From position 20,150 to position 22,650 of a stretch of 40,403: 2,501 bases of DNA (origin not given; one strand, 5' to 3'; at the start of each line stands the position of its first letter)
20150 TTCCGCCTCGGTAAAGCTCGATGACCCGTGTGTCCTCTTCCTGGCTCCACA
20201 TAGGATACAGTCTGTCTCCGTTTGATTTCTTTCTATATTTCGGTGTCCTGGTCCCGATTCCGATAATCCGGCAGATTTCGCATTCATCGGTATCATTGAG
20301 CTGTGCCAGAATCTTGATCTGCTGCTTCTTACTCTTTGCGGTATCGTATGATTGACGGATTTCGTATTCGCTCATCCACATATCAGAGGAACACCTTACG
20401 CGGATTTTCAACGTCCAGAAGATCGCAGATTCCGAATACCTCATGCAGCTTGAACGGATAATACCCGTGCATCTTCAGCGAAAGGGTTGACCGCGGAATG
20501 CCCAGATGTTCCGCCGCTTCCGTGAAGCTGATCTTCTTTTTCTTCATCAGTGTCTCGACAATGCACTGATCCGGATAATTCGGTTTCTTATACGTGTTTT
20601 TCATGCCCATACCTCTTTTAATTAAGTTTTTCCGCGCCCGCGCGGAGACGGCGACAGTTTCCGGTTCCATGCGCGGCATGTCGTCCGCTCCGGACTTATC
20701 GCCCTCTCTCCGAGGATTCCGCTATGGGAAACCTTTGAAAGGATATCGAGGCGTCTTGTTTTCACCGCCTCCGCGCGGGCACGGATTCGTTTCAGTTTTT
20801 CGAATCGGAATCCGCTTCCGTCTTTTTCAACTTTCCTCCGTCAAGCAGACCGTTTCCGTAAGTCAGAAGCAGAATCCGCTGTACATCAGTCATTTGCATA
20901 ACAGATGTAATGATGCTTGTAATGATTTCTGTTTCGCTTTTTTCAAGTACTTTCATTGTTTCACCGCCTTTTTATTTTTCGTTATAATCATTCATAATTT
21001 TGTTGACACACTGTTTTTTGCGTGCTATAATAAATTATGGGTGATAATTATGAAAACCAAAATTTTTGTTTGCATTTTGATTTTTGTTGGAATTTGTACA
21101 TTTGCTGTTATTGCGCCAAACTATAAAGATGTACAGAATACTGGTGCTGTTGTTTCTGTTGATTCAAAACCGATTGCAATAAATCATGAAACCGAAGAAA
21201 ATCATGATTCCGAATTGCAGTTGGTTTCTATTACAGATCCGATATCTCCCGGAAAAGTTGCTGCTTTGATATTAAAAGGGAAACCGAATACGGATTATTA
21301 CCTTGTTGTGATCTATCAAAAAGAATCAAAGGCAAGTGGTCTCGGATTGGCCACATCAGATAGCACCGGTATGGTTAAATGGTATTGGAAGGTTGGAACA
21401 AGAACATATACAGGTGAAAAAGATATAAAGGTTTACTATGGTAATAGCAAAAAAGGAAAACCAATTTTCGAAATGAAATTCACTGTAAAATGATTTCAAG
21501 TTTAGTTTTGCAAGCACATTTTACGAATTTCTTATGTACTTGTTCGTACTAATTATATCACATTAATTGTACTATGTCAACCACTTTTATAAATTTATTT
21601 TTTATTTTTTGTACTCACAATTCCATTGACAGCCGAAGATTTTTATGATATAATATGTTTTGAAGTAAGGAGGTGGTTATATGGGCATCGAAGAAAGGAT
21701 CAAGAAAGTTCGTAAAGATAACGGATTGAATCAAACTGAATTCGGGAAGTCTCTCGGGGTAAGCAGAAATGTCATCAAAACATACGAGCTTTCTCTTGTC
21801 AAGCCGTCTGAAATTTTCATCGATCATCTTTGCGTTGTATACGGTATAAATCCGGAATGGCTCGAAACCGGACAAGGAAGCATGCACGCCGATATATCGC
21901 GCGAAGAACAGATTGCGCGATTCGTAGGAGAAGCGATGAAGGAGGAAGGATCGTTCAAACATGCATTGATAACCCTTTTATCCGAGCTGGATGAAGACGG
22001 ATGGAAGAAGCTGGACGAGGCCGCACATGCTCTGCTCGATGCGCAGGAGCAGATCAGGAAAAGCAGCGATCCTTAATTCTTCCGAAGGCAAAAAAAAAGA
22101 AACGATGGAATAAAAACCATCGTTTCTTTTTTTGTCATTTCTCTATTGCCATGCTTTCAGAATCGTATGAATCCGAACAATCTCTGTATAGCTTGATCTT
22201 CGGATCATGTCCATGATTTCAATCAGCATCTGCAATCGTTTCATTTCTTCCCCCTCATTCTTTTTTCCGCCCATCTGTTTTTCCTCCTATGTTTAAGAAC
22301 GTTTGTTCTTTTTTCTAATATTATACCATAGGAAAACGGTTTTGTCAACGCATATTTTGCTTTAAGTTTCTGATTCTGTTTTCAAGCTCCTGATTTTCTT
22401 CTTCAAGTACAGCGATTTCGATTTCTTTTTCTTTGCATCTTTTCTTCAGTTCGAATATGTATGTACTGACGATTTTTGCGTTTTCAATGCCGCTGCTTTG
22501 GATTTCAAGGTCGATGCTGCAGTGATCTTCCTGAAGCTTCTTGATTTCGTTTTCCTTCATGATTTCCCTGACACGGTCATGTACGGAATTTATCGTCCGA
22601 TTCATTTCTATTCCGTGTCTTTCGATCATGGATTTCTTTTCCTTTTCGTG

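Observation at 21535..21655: Likely immunity switch: back-to-back perfect promoters with four [T/C]GTACT sites, separated from the early operon by an inverted moron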

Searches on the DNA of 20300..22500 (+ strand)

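Call 13: search_dna_similar(query=window:20700-22400:+, collection=phages, mode=distant)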
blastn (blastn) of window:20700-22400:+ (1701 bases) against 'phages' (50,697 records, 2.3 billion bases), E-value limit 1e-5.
No match.

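Call 82: search_rna_families(source=window, start=20300, end=22500, threshold=evalue, max_evalue=1)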
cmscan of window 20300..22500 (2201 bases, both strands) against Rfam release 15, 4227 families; matches with E-value up to 1: 8.
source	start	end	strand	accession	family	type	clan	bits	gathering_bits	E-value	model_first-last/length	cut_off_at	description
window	22072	22135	+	RF02074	STnc240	Gene; sRNA;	-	31.3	55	0.036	1-77/77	no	Enterobacterial sRNA STnc240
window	22090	22157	-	RF02074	STnc240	Gene; sRNA;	-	29.2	55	0.11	1-77/77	no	Enterobacterial sRNA STnc240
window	22063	22133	+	RF02432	SpF25_sRNA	Gene; sRNA;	-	25.3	48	0.28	1-102/102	no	Streptococcus sRNA SpF25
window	22090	22133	-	RF03790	MIR8008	Gene; miRNA;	-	24.5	66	0.046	1-55/55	no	MIR8008 microRNA precursor family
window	22094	22135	+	RF04343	Plastid-psbA-2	Cis-reg;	CL00153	21.5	55.8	0.62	1-60/60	no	Plastid-psbA-2 3UTR RNA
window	22079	22163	-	RF02621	BSnc120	Gene; sRNA;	-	19.8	114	0.36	1-88/88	no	Brucella sRNA 120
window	22094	22136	-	RF00084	CsrC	Gene; sRNA;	CL00106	16.6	61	0.033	204-244/255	no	CsrC RNA family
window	21930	22136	+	RF00018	CsrB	Gene; sRNA;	CL00106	13.4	71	0.63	1-356/356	no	CsrB/RsmB RNA family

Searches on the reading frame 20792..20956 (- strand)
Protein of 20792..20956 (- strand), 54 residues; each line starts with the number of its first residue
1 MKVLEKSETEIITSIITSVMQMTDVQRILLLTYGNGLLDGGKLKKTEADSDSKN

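Call 7: search_protein_families(library=pfam, proteins=[window:20792-20956:-], max_evalue=0.01)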
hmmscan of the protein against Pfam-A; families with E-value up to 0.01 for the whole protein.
window:20792-20956:- (54 aa): 0 families

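Call 8: search_protein_families(library=phrogs, proteins=[window:20792-20956:-], max_evalue=0.01)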
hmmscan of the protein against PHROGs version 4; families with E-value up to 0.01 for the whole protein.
window:20792-20956:- (54 aa): 0 families

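Call 28: find_related_loci(query=window:20792-20956:-, collection=viral_contigs, flank=3000)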
Query window:20792-20956:- (54 aa) in viral_contigs; peptide patterns used: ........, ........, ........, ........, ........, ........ (x = any residue, [..] = any of these).
47 stretches matched a pattern, but none encodes a relative of the query by tblastn (E <= 1e-3).

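Call 29: find_homologous_proteins(query=window:20792-20956:-)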
Query window:20792-20956:- (54 aa): 6 proteins with E <= 0.001 among 6 candidates.
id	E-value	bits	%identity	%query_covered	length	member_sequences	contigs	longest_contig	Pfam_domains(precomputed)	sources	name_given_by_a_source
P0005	4.0e-25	102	100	100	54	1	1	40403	-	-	-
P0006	4.4e-21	90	89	100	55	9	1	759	-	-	-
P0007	1.5e-18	82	87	100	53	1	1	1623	-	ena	-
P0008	2.6e-17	78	81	93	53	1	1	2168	-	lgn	-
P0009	6.2e-16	74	79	93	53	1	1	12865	-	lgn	-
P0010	7.2e-15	71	72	93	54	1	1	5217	-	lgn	-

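Call 30: find_encoding_contigs(protein=P0007, flank=4000)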
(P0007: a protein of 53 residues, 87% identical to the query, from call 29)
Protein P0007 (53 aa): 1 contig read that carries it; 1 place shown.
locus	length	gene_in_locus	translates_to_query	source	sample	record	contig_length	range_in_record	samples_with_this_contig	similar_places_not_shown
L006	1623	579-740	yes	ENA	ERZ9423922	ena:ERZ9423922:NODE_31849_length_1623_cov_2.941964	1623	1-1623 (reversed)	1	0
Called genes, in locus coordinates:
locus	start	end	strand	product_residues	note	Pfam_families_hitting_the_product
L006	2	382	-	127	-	?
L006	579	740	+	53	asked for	-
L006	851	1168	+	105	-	-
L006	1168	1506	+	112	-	-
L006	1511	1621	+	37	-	?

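Call 31: find_encoding_contigs(protein=P0008, flank=4000)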
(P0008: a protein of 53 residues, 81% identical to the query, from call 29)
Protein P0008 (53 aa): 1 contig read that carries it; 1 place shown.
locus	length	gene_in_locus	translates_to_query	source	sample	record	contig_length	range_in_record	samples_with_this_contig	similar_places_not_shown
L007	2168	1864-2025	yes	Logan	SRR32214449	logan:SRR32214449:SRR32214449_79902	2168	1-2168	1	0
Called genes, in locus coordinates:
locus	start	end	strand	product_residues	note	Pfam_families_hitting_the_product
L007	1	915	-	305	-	?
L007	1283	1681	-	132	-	PF01381:HTH_3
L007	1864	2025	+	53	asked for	-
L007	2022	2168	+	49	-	?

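Call 32: find_encoding_contigs(protein=P0009, flank=4000)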
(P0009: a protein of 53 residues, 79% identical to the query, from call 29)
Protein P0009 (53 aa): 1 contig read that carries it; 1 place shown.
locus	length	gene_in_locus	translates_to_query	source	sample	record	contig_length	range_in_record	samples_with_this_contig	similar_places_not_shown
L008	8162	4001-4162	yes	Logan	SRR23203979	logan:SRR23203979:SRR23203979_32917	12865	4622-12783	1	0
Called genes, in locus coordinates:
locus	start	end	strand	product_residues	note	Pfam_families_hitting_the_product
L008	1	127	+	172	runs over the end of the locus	-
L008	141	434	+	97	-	PF24073:DUF7365 (weak)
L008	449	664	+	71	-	PF16945:Phage_r1t_holin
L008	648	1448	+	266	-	PF01183:Glyco_hydro_25, PF00395:SLH (weak)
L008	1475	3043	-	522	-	PF00239:Resolvase, PF07508:Recombinase, PF13408:Zn_ribbon_recom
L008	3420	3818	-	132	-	PF01381:HTH_3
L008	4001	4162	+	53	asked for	-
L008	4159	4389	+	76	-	-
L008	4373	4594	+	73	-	PF13443:HTH_26 (weak)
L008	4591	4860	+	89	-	-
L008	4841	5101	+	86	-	-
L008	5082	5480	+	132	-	-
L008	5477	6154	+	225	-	-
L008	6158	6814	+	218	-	PF16784:HNHc_6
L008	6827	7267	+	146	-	PF00436:SSB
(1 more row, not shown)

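Call 33: find_encoding_contigs(protein=P0010, flank=4000)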
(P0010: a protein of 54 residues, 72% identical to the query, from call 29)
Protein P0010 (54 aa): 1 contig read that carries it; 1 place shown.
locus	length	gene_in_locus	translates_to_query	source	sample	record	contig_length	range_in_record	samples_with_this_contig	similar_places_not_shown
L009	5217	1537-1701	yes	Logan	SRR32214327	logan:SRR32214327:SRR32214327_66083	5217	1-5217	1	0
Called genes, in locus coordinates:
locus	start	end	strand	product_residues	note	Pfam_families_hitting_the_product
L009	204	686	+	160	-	-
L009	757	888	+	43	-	-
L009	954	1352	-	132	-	PF01381:HTH_3, PF12844:HTH_19 (faint)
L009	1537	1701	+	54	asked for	-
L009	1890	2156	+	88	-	PF13443:HTH_26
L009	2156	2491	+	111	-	PF08281:Sigma70_r4_2 (faint)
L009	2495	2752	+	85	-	-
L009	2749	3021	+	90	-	-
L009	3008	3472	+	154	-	-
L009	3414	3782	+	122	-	-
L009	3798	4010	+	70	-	-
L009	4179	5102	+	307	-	PF01555:N6_N4_Mtase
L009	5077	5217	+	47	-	?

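Call 47: find_encoding_contigs(protein=P0006, flank=4000, max_places=10)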
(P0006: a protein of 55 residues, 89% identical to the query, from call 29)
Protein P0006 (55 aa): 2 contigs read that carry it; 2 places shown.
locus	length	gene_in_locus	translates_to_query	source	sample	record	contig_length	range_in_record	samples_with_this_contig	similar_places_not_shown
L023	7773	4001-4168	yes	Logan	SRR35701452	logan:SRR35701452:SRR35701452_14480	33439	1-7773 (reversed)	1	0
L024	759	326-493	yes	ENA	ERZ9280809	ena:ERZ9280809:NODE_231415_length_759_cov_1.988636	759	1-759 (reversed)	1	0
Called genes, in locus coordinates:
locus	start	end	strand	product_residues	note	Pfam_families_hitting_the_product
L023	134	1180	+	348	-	PF01051:Rep3_N, PF21205:Rep3_C (weak)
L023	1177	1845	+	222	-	-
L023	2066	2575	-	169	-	-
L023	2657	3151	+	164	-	-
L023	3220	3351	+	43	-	-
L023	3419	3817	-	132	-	PF01381:HTH_3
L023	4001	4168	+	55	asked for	-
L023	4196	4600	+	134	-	-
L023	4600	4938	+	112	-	-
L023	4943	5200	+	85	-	-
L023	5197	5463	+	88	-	-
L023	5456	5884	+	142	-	-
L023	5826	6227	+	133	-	-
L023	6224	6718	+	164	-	-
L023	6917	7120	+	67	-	-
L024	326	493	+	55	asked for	-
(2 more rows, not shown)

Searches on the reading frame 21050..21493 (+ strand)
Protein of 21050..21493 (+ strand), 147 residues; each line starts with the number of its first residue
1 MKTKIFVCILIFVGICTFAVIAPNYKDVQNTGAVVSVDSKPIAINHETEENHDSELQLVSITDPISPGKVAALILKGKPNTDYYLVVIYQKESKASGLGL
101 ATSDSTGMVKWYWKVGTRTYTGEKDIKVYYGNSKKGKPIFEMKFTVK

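Call 7: search_protein_families(library=pfam, proteins=[window:21050-21493:+], max_evalue=0.01)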
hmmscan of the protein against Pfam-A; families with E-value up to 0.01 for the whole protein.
window:21050-21493:+ (147 aa): 0 families

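Call 8: search_protein_families(library=phrogs, proteins=[window:21050-21493:+], max_evalue=0.01)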
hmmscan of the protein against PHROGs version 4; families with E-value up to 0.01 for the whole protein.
window:21050-21493:+ (147 aa): 0 families

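Call 39: find_homologous_proteins(query=window:21050-21493:+)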
Query window:21050-21493:+ (147 aa): 1 proteins with E <= 0.001 among 17 candidates.
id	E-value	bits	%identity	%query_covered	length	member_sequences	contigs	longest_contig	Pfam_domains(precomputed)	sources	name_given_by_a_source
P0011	2.5e-92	324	100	100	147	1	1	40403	-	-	-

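Call 52: search_protein_representatives(protein=window:21050-21493:+)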
Query: 147 residues. Proteins with E-value up to 0.001 (for the whole library): 887; up to 1e-10: 85; up to 1e-30: 2. The best 150 are listed.
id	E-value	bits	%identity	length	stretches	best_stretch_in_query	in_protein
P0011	8.0e-93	323.9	100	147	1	1-147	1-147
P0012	5.9e-32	126.7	59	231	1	36-146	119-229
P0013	2.8e-25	105.0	37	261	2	29-136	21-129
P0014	3.8e-25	104.6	39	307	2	41-132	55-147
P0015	8.4e-23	97.0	29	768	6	54-145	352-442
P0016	2.4e-21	92.3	37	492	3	51-121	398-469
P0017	7.2e-18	81.0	37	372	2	48-138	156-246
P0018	2.2e-16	76.2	47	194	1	31-133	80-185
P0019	6.9e-16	74.6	36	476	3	45-123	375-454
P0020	7.3e-16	74.5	51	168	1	48-132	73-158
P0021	1.4e-15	73.6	49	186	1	45-131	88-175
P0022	1.4e-15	73.6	47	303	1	37-129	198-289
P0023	1.8e-15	73.2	36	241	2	50-129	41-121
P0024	3.5e-15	72.3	45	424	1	38-129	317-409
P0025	7.5e-15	71.2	44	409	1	41-128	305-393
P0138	6.4e-10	55.2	44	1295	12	50-73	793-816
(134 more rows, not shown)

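Call 53: search_protein_families(library=pfam, proteins=[P0012, P0013, P0014, P0015, P0016, P0017, P0019, P0022, P0024, P0138], max_evalue=0.001)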
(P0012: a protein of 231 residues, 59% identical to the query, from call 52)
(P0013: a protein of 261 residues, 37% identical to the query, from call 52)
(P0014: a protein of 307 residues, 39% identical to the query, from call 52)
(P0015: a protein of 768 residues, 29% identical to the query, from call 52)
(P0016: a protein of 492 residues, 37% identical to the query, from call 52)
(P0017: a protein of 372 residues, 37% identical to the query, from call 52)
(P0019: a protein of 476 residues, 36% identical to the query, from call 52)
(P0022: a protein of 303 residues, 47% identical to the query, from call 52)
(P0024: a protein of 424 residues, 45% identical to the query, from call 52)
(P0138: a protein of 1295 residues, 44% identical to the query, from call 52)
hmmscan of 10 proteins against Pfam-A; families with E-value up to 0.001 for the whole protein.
P0012 (231 aa): 0 families

P0013 (261 aa): 3 families
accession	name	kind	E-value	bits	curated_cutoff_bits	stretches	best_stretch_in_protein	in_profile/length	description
PF10670.15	DUF4198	-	8.3e-07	29.8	34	0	65-108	152-196/209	Domain of unknown function (DUF4198)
PF22579.2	Cbm74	-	5.8e-06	26.4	27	0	66-108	4-47/64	Carbohydrate binding module-like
PF00576.27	Transthyretin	-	0.00069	20.6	25.3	0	67-135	8-71/109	HIUase/Transthyretin family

P0014 (307 aa): 2 families
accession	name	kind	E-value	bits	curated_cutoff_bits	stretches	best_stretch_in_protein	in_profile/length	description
PF01835.25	MG2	-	4.3e-05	24.2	32.8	0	265-306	52-96/96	MG2 domain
PF10670.15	DUF4198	-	6.9e-05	23.5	34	0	136-282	72-199/209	Domain of unknown function (DUF4198)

P0015 (768 aa): 4 families
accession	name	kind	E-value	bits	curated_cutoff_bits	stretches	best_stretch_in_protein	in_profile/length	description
PF01835.25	MG2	-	7.4e-14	52.3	32.8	0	484-553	29-96/96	MG2 domain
PF20254.3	DMFA2_C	-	3.4e-06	27.2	27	0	519-577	48-99/374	N,N-dimethylformamidase beta subunit-like, C-terminal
PF05345.18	He_PIG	-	0.00054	20.8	24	0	735-767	62-93/96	Putative Ig domain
PF19077.6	Big_13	-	0.00096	20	27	0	482-541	32-85/102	Bacterial Ig-like domain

P0016 (492 aa): 0 families

P0017 (372 aa): 6 families
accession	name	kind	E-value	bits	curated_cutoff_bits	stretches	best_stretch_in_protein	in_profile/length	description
PF18911.6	PKD_4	-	8.3e-13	48.6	27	1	45-115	1-72/85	PKD domain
PF22352.2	K319L-like_PKD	-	2.7e-08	34.1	27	1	52-126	1-84/84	K319L-like, PKD domain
PF00801.26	PKD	-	7.1e-08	32.8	23.5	1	61-126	14-80/80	PKD domain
PF01835.25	MG2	-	7.1e-06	26.7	32.8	0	184-251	29-96/96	MG2 domain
PF21027.3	Sde0182_C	-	0.00019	22.4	27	1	64-125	2-62/83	Cellulose-binding protein Sde0182, C-terminal domain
PF17963.7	Big_9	-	0.0006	21.1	23.6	1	45-123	1-87/89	Bacterial Ig domain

P0019 (476 aa): 2 families
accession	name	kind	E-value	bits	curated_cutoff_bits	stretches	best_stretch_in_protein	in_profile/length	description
PF17899.6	Peptidase_M61_N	-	6.9e-06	26.6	23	0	258-313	95-147/168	Peptidase M61 N-terminal domain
PF11589.14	DUF3244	-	0.0005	20.4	25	0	375-423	43-89/96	Domain of unknown function (DUF3244)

P0022 (303 aa): 0 families

P0024 (424 aa): 1 family
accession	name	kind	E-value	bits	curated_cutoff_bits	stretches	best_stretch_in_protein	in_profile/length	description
PF13946.11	DUF4214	-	6.6e-52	173.9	23.2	4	207-270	3-69/72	Domain of unknown function (DUF4214)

P0138 (1295 aa): 4 families
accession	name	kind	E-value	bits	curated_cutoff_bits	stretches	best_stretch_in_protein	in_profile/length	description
PF22494.2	choice_anch_I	-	1.3e-16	61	32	0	565-604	401-440/489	Choice-of-anchor I domain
PF10743.14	Phage_Cox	-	3.4e-12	46.5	27.5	0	1052-1081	19-49/87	Regulatory phage protein cox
PF08309.17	LVIVD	-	2.6e-09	36.7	20.2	0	1001-1027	12-35/42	LVIVD repeat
PF06442.17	DHFR_2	-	0.00025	21.3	25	0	780-805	47-72/78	R67 dihydrofolate reductase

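Call 76: predict_structure(protein=window:21050-21493:+)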
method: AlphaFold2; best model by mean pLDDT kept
length: 147 residues; sequences in the alignment: 1
mean_pLDDT: 56.7   pTM: 0.45
mean pLDDT of the five models: 56.7, 42.3, 40.2, 38.2, 35.0
residues with pLDDT >= 90: 0; 70-90: 13; 50-70: 99; < 50: 35
segments of 3 or more residues with pLDDT < 50: 19-31, 66-68, 93-105
pLDDT, mean of each block of 10 residues (from residue 1): 72 59 36 59 52 53 52 65 67 41 51 62 66 55 61
secondary structure, 60 per line:
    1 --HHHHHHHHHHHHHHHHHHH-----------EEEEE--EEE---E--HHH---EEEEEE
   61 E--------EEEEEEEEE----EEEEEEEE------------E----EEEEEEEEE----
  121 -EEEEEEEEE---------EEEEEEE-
elements in order: H3-21 E33-37 E40-42 E55-61 E70-78 E83-90 E108-116 E122-130 E140-146
